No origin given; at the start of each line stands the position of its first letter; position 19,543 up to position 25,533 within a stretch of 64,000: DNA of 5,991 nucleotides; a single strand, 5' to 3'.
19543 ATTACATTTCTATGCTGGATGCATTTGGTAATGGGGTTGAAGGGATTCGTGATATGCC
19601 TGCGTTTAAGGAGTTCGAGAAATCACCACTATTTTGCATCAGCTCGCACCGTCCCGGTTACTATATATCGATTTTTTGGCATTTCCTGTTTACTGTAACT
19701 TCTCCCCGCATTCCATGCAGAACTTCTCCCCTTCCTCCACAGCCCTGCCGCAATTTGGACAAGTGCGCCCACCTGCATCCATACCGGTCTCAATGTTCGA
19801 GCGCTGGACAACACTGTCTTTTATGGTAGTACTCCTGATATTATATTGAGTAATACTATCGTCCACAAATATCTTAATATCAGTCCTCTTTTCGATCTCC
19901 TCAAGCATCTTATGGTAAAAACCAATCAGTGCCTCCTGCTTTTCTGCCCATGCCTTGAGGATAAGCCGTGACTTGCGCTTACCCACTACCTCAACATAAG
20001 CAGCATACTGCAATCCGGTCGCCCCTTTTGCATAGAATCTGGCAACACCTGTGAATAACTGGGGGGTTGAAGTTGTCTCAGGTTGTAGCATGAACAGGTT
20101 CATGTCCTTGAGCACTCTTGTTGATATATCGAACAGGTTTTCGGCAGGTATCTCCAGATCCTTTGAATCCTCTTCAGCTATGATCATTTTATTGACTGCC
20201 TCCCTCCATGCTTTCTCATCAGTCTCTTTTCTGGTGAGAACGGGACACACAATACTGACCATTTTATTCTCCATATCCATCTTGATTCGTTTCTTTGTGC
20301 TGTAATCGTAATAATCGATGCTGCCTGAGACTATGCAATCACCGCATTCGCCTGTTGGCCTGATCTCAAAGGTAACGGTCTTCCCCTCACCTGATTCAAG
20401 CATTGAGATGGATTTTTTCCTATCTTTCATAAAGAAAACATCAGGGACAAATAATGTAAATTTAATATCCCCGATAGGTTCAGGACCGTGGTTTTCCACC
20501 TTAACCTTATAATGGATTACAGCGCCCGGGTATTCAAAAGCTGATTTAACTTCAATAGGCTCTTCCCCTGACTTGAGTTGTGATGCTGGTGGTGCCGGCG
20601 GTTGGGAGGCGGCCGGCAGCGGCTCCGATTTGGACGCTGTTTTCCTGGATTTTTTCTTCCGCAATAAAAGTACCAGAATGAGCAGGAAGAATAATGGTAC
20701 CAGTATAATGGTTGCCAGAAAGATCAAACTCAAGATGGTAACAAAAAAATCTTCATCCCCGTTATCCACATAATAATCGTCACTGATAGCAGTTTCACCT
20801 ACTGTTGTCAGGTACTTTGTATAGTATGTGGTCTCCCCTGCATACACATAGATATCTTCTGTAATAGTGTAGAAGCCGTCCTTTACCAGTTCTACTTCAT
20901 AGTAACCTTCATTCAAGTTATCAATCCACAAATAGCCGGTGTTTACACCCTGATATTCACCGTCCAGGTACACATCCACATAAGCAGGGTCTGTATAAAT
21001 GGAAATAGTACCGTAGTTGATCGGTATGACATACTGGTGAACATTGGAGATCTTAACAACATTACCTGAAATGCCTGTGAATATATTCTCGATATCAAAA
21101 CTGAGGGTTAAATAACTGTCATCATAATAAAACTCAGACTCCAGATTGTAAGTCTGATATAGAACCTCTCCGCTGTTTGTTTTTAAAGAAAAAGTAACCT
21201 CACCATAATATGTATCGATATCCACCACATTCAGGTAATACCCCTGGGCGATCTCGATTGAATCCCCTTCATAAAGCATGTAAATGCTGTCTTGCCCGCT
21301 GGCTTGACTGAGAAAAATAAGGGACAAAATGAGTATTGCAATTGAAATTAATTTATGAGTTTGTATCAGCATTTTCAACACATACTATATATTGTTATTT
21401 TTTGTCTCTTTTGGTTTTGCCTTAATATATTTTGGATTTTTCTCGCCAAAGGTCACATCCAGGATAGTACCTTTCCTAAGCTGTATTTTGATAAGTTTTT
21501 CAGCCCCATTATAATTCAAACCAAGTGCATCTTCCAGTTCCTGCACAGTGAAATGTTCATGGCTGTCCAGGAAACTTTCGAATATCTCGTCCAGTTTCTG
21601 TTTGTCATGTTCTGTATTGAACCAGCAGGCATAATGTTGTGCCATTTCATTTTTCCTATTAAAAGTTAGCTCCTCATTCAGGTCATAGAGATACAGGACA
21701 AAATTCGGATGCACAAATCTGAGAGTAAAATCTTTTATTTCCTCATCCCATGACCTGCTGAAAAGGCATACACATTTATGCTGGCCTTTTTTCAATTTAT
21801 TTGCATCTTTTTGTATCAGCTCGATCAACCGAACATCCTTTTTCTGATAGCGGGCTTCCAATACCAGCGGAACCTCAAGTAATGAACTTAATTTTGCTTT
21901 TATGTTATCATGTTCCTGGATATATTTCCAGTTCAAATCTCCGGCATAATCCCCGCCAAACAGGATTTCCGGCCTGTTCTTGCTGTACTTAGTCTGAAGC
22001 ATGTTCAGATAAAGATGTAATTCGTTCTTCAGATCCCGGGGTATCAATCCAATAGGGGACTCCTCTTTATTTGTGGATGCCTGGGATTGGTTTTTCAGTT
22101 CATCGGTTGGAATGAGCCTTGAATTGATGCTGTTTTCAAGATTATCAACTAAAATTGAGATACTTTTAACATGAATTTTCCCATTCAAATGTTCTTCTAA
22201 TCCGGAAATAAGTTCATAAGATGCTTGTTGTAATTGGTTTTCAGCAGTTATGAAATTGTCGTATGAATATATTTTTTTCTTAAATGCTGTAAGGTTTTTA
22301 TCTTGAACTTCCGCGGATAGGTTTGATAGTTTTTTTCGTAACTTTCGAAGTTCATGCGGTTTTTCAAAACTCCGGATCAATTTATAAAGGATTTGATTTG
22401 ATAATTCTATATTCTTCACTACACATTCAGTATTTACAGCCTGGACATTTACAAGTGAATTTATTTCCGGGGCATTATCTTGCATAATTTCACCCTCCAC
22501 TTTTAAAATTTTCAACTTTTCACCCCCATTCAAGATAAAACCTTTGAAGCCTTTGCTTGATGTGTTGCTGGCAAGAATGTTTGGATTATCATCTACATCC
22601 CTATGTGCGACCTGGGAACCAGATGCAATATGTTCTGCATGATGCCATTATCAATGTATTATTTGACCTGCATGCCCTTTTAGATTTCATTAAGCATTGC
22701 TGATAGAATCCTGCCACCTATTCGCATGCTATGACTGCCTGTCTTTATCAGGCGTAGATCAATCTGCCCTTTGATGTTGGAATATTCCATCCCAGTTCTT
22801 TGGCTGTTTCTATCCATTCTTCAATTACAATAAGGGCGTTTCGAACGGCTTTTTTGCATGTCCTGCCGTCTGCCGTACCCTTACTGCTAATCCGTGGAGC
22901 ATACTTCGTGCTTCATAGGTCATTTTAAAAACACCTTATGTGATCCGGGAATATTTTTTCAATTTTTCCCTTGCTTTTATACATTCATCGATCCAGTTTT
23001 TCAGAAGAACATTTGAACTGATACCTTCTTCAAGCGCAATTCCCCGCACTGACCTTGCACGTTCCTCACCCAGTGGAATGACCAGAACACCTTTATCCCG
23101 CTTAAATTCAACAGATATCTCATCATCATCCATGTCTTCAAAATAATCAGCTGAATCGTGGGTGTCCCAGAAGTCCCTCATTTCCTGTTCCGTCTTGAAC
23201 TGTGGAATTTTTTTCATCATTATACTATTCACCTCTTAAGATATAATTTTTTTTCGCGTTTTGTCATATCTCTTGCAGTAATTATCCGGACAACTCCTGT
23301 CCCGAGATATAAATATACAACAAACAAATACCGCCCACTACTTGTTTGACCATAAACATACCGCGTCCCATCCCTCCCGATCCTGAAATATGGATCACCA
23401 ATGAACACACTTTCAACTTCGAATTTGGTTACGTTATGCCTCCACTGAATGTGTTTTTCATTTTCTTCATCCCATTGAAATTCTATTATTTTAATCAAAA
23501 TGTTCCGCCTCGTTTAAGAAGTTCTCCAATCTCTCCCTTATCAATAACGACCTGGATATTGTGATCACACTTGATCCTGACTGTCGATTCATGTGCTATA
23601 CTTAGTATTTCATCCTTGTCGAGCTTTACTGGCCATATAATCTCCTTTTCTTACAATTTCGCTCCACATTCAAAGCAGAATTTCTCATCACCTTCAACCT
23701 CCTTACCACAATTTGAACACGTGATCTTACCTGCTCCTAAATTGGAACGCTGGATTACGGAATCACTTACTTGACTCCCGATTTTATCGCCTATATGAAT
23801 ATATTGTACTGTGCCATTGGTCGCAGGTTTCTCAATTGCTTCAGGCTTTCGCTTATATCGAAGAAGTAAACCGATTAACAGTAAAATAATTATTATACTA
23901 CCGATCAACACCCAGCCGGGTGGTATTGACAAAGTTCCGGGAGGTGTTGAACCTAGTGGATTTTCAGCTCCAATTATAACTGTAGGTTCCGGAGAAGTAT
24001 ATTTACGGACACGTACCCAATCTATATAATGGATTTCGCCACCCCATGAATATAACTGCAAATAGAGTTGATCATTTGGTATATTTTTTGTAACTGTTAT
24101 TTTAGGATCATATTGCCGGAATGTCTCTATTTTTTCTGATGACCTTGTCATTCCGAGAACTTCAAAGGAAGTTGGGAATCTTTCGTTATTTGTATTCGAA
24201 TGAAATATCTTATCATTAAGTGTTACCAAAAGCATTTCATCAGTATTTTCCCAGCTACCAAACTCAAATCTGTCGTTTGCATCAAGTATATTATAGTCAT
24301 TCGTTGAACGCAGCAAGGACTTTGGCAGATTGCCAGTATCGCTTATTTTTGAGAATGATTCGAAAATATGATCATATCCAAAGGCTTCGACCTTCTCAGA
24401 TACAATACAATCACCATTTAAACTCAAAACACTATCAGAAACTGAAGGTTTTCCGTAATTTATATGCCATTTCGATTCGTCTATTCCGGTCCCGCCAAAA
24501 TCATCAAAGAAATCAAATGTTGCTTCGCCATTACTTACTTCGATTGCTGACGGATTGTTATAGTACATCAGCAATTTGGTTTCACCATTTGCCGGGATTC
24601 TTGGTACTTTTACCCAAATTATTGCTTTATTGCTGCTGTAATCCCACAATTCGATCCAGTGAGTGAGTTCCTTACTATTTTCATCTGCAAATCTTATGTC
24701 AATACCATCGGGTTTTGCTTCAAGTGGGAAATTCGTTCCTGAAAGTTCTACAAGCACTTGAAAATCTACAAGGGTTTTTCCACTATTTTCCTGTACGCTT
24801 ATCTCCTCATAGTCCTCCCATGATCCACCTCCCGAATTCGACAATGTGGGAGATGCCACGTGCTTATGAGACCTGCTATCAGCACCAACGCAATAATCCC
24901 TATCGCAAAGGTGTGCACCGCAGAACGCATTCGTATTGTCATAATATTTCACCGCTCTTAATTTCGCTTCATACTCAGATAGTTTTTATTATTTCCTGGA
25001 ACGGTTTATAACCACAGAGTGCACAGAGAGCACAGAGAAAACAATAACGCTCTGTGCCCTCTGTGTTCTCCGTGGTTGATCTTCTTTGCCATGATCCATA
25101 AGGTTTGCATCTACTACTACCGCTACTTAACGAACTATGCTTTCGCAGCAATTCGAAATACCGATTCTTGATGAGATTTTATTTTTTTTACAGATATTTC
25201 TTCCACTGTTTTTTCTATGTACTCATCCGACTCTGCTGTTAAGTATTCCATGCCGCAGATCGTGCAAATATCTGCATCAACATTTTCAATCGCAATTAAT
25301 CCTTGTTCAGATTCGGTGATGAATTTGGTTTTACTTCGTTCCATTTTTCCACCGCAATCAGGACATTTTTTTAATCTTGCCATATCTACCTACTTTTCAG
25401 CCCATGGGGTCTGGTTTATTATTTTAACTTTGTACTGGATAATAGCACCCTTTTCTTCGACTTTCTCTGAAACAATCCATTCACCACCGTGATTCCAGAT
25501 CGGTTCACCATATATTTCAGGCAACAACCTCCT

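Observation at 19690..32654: Cluster of five paralogous genes sharing a C-terminal zinc-ribbon module grafted onto unrelated N-terminal sensor-like domains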

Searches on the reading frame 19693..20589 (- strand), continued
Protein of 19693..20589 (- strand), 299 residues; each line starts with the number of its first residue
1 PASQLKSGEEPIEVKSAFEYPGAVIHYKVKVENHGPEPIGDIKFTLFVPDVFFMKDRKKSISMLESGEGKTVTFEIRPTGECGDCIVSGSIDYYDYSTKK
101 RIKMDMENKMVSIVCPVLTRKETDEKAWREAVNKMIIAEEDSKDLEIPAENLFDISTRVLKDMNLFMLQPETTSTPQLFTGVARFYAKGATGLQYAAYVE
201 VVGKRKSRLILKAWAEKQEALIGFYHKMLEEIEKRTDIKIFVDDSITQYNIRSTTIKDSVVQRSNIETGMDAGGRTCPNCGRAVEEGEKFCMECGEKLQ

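Call 65: search_protein_families(library=pfam, alignment_id=A1, max_evalue=10)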
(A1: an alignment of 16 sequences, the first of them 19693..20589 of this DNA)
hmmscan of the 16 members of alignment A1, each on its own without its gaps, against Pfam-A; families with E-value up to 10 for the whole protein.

A. member 1, window:19693-20589:- (299 aa): 13 families
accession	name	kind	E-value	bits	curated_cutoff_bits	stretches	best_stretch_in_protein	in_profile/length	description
PF13240.11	Zn_Ribbon_1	-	3.7e-07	30.2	25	1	277-298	2-23/23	zinc-ribbon domain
PF13248.11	Zn_ribbon_3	-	1.5e-05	24.7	27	1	275-298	3-26/26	zinc-ribbon domain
PF24460.1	DUF7575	-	3.5e-05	23.5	28.5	1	273-298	2-27/28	Domain of unknown function (DUF7575)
PF12773.13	DZR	-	6.7e-05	23.4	27.3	1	277-299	1-23/45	Double zinc ribbon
PF07705.17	CARDB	-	0.0005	20.7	22.7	1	20-88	16-80/101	CARDB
PF17032.10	Zn_ribbon_15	-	0.0009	20.4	28.9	1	274-295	52-73/73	zinc-ribbon family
PF24463.1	DUF7577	-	0.0016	18.5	28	1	273-299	1-27/27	Domain of unknown function (DUF7577)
PF09889.16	DUF2116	-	0.0035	17.7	26.8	1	275-298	4-28/59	Probable treble clef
PF18912.6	DZR_2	-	0.011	16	27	1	275-298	8-31/56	Double zinc ribbon domain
PF10633.15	NPCBM_assoc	-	0.021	15.5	24.4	1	21-79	3-61/78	NPCBM-associated, NEW3 domain of alpha-galactosidase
PF14803.11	Zn_ribbon_Nudix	-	0.55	10.6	25.6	1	289-298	1-10/34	Nudix N-terminal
PF08271.17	Zn_Ribbon_TF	-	1.1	9.3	29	1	276-298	2-29/43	TFIIB zinc-binding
PF11682.14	Zn_ribbon_11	-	1.6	8.9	24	1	286-296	16-26/37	Probable zinc-ribbon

B. families by the number of members that match (of 16 scanned): 62 families (the first 25 are shown)
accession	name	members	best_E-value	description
PF13240.11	Zn_Ribbon_1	14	2.6e-08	zinc-ribbon domain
PF13248.11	Zn_ribbon_3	14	5.5e-06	zinc-ribbon domain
PF12773.13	DZR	14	1.8e-05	Double zinc ribbon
PF18912.6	DZR_2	14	0.005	Double zinc ribbon domain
PF24460.1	DUF7575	13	3.5e-05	Domain of unknown function (DUF7575)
PF17032.10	Zn_ribbon_15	13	0.0001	zinc-ribbon family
PF08271.17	Zn_Ribbon_TF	8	0.013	TFIIB zinc-binding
PF14803.11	Zn_ribbon_Nudix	8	0.42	Nudix N-terminal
PF24463.1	DUF7577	7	0.00097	Domain of unknown function (DUF7577)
PF09889.16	DUF2116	7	0.0035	Probable treble clef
PF01155.25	HypA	6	0.0079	Hydrogenase/urease nickel incorporation, metallochaperone, hypA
PF14149.11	YhfH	4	0.0065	YhfH-like protein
PF19108.5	DUF5795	4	0.011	Family of unknown function (DUF5795)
PF08209.17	Sgf11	4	0.046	Sgf11 (transcriptional regulation protein)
PF07705.17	CARDB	3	0.0005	CARDB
PF02883.26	Alpha_adaptinC2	2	0.0039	Adaptin C-terminal domain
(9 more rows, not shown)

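Call 71: fold_search(model_id=the predicted structure, library=pdb)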
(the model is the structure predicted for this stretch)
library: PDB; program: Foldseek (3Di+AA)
matches with E <= 10: 1633; with E <= 0.001: 38
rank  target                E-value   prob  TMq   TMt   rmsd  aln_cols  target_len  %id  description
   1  9qpq_H                1.8e-10  1.00  0.33  0.40  12.4       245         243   13  The structure of the COPI leaf bound to GOLPH3 (released 2025-10-22)
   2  1pzd                  1.0e-09  1.00  0.31  0.34  14.8       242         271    9  Structural Identification of a conserved appendage domain in the carboxyl-terminus of the COPI gamma-subunit. (released 2003-10-14)
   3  5a1u_E                1.7e-09  1.00  0.30  0.13  14.2       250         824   10  The structure of the COPI coat triad (released 2015-07-08)
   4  1r4x                  9.0e-09  1.00  0.30  0.33  14.9       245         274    9  Crystal Structure Analys of the Gamma-COPI Appendage domain (released 2003-10-28)
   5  1e42_A                2.9e-08  1.00  0.32  0.40  13.0       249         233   11  Beta2-adaptin appendage domain, from clathrin adaptor AP2 (released 2000-08-21)
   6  1w80_A                5.1e-08  1.00  0.24  0.28  14.5       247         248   12  Crystal structure of the alpha-adaptin appendage domain, from the AP2 adaptor complex, bound to 2 peptides from Synapt (released 2004-10-27)
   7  2vj0_A                1.3e-07  1.00  0.25  0.29  14.6       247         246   10  Crystal structure of the alpha-adaptin appendage domain, from the AP2 adaptor complex, in complex with an FXDNF peptid (released 2007-12-25)
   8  2iv9_A                1.6e-07  1.00  0.32  0.39  12.8       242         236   10  B2-appendage from AP2 in complex with Eps15 peptide (released 2007-03-13)
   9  3hs8_A                2.4e-07  1.00  0.25  0.30  14.7       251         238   12  Intersectin 1-peptide-AP2 alpha ear complex (released 2010-02-23)
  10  5a1u_G                7.5e-07  1.00  0.25  0.11  13.1       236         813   13  The structure of the COPI coat triad (released 2015-07-08)
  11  1b9k                  8.8e-07  1.00  0.24  0.30  14.3       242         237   13  ALPHA-ADAPTIN APPENDAGE DOMAIN, FROM CLATHRIN ADAPTOR AP2 (released 1999-07-06)
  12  9ppp_A                9.3e-07  1.00  0.26  0.31  14.9       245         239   10  Structure of Alpha Appendage of AP2 bound to the extended FxDxF motif derived of CCDC32 (released 2026-04-08)
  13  9pue_A                9.8e-07  1.00  0.25  0.30  14.9       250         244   11  Structure of Alpha Appendage of AP2 bound to the FxDxF motif derived of CCDC32 (released 2026-04-08)
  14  7ohi_A                1.7e-06  1.00  0.24  0.28  14.3       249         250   12  FCHO1-peptide-AP2 alpha ear complex (released 2022-06-01)
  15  1qtp                  1.9e-06  1.00  0.25  0.29  14.6       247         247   13  CRYSTAL STRUCTURE OF THE AP-2 CLATHRIN ADAPTOR ALPHA-APPENDAGE (released 1999-07-12)
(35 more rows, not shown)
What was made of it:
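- Foldseek: the top 15 hits are all COPI-gamma or AP-2 appendages, E 1.8e-10 to 1.9e-6 over about 245 columns (call 71).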

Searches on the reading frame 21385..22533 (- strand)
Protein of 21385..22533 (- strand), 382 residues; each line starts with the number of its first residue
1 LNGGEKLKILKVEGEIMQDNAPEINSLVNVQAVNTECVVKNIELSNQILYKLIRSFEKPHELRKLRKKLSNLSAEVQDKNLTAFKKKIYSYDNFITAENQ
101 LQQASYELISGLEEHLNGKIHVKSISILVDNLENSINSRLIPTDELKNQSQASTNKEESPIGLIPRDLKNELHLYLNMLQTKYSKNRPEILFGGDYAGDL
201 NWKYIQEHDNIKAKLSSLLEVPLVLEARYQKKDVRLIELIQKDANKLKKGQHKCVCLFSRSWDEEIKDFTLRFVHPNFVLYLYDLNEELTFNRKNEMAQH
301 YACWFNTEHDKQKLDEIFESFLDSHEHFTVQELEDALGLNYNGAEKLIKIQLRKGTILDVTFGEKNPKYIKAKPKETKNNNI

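Call 3: search_protein_families(library=pfam, proteins=[window:21385-22533:-], max_evalue=0.01)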
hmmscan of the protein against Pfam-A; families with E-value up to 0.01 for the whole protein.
window:21385-22533:- (382 aa): 0 families

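Call 4: search_protein_families(library=ncbifam, proteins=[window:21385-22533:-], max_evalue=0.01)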
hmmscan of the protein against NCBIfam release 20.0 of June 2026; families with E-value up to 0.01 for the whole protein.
window:21385-22533:- (382 aa): 1 family
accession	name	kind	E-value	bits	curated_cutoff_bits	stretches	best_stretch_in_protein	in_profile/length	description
NF050009.1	TA_VapB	equivalog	0.0088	16.5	60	0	163-188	7-32/65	type II toxin-antitoxin system VapB family antitoxin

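Call 34: search_solved_structures(query=A3, max_evalue=10)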
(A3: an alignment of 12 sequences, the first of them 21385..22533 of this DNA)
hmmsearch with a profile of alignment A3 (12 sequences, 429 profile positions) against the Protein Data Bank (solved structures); distinct sequences matched with E-value up to 10: 4.
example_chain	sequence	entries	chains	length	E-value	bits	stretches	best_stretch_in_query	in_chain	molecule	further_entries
5xa5_A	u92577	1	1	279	0.078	15.3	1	97-244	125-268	Alpha-catenin-like protein hmp-1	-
2p6j_A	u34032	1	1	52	0.13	14.6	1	364-409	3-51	designed engrailed homeodomain variant UVF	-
3lmm_A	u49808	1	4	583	1.2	11.4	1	365-423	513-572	Uncharacterized protein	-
8c0d_B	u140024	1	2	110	1.8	10.8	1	363-422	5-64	DDRGK domain-containing protein 1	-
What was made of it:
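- On Meth_adaptin ESCRT system: Similarity to wH/homeodomain proteins in the PDB profile search is only weak (call 34).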

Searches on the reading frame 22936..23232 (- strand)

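Call 19: search_protein_families(library=pfam, proteins=[window:22936-23232:-], max_evalue=0.001)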
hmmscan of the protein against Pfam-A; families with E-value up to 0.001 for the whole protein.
window:22936-23232:- (98 aa): 1 family
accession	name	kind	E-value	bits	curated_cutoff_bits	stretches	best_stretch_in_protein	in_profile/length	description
PF12441.14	CopG_antitoxin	-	5.1e-10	40.4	28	1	7-83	1-78/79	CopG antitoxin of type II toxin-antitoxin system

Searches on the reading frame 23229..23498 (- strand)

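Call 19: search_protein_families(library=pfam, proteins=[window:23229-23498:-], max_evalue=0.001)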
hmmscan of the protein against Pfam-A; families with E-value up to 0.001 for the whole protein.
window:23229-23498:- (89 aa): 1 family
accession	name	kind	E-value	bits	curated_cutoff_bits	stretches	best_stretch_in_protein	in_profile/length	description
PF04365.19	BrnT_toxin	-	1.2e-11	45.2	34.5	1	9-82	1-77/77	Ribonuclease toxin, BrnT, of type II toxin-antitoxin system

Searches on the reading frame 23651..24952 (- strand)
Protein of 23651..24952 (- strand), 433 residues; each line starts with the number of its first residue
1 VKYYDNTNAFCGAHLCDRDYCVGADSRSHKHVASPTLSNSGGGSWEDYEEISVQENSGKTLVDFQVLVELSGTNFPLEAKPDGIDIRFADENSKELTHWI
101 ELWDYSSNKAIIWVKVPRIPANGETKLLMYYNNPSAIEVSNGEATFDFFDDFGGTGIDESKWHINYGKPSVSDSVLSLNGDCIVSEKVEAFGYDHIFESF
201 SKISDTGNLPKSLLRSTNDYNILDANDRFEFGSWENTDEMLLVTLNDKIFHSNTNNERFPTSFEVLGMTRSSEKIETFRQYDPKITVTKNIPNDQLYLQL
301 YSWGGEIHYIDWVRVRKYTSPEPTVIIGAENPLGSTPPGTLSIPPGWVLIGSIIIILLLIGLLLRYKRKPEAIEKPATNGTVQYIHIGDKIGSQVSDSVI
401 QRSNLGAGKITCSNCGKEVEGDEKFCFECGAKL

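Call 3: search_protein_families(library=pfam, proteins=[window:23651-24952:-], max_evalue=0.01)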
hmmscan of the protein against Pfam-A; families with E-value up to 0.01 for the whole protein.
window:23651-24952:- (433 aa): 6 families
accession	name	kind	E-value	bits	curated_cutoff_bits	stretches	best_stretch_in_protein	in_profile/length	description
PF10102.14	DUF2341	-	3.4e-32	111.2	23.4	1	82-164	1-83/84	Domain of unknown function (DUF2341)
PF13240.11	Zn_Ribbon_1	-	2.8e-06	27.3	25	1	412-433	2-23/23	zinc-ribbon domain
PF13248.11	Zn_ribbon_3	-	2.8e-05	23.8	27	1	409-433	2-26/26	zinc-ribbon domain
PF12773.13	DZR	-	0.00065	20.2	27.3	1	412-433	1-22/45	Double zinc ribbon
PF24460.1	DUF7575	-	0.0024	17.6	28.5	1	408-432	2-26/28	Domain of unknown function (DUF7575)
PF17032.10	Zn_ribbon_15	-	0.0049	18.1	28.9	1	409-430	52-73/73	zinc-ribbon family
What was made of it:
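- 23651..24952 (-): Gene B (433-aa ORF): DUF2341 (LamG-like) ectodomain, TM (res 346-364), then directly the linker plus zinc ribbon tail (23654-23815) with no appendage. Its signal peptide is out of frame (24799-24942). Pfam DUF2341 111 bits (call 3).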

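Call 4: search_protein_families(library=ncbifam, proteins=[window:23651-24952:-], max_evalue=0.01)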
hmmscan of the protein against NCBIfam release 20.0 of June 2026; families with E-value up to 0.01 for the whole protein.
window:23651-24952:- (433 aa): 0 families

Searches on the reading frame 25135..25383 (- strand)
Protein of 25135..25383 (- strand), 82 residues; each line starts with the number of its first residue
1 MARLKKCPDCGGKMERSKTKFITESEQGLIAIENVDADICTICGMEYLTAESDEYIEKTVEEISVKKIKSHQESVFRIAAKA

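Call 19: search_protein_families(library=pfam, proteins=[window:25135-25383:-], max_evalue=0.001)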
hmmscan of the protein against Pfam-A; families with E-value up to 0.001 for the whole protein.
window:25135-25383:- (82 aa): 1 family
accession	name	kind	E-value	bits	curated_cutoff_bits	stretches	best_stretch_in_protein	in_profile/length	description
PF15731.11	MqsA_antitoxin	-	2e-05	25.2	30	1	6-72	2-68/131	Antitoxin component of bacterial toxin-antitoxin system, MqsA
